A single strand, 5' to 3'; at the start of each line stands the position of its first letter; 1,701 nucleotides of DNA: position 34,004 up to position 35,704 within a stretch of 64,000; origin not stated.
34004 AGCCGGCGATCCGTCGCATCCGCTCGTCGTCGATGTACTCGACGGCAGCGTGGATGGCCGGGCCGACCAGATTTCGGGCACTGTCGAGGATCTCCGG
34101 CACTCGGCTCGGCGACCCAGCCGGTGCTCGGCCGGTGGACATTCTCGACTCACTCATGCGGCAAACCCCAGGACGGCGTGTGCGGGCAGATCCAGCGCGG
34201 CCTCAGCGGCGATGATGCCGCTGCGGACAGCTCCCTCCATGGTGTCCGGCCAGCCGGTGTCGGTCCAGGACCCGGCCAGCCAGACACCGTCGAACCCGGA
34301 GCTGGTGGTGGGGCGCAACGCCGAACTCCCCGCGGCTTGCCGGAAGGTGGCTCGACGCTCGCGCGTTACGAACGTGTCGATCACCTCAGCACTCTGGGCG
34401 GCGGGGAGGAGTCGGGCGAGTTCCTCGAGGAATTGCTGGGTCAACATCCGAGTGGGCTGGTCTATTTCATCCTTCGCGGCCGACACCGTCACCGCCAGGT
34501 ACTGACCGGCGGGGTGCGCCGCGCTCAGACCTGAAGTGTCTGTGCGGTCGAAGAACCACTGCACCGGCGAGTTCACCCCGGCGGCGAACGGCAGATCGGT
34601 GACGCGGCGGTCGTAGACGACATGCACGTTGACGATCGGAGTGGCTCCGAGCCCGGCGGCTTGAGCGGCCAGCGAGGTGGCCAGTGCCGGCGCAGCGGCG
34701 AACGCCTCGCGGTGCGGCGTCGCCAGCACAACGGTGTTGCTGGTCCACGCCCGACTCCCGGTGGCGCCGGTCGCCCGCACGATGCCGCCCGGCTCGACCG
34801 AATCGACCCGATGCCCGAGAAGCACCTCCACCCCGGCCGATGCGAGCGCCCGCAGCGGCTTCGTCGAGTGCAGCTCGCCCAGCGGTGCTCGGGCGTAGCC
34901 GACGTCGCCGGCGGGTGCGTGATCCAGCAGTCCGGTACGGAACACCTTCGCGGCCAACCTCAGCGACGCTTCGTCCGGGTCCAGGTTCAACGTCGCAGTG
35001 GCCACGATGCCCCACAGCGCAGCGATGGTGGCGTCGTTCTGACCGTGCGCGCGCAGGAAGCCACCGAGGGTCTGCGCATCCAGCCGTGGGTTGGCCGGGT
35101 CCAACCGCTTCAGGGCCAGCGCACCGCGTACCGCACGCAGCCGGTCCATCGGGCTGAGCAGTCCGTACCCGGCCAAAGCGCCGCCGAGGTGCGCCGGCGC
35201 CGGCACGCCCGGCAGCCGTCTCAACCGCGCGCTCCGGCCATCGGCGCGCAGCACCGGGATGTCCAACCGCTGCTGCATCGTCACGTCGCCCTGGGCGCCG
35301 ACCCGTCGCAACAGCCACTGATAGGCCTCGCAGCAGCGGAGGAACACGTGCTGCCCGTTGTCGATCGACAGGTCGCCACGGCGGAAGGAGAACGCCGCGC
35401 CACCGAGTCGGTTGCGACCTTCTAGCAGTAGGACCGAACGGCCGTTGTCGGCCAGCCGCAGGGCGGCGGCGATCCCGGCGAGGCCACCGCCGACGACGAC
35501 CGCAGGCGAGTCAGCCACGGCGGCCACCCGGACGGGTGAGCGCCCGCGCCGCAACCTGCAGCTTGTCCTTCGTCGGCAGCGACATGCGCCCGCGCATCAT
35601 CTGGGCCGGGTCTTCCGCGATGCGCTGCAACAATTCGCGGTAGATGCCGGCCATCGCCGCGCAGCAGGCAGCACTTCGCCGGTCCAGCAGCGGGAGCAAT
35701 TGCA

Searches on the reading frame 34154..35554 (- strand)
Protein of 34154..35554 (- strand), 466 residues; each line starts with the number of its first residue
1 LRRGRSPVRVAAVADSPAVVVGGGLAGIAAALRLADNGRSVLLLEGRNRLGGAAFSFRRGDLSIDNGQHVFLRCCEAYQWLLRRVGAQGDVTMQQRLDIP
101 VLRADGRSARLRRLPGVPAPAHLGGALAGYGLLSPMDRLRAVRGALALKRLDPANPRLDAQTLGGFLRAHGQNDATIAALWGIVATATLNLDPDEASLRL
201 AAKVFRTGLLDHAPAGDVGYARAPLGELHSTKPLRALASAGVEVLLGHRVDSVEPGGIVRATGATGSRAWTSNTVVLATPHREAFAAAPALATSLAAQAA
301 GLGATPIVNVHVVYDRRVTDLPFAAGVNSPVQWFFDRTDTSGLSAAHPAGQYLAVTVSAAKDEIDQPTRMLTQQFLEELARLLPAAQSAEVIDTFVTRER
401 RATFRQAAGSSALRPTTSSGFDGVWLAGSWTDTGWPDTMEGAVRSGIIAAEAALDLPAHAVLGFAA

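Call 87: search_protein_families(library=padloc, proteins=[window:34154-35554:-], max_evalue=0.00001)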
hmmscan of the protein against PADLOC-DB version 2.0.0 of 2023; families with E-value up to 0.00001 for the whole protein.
window:34154-35554:- (466 aa): 1 family
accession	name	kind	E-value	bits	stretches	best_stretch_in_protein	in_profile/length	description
PDLC01086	C3a186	-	4.1e-08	30.9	1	19-61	4-44/384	"C-3?,4? desaturase"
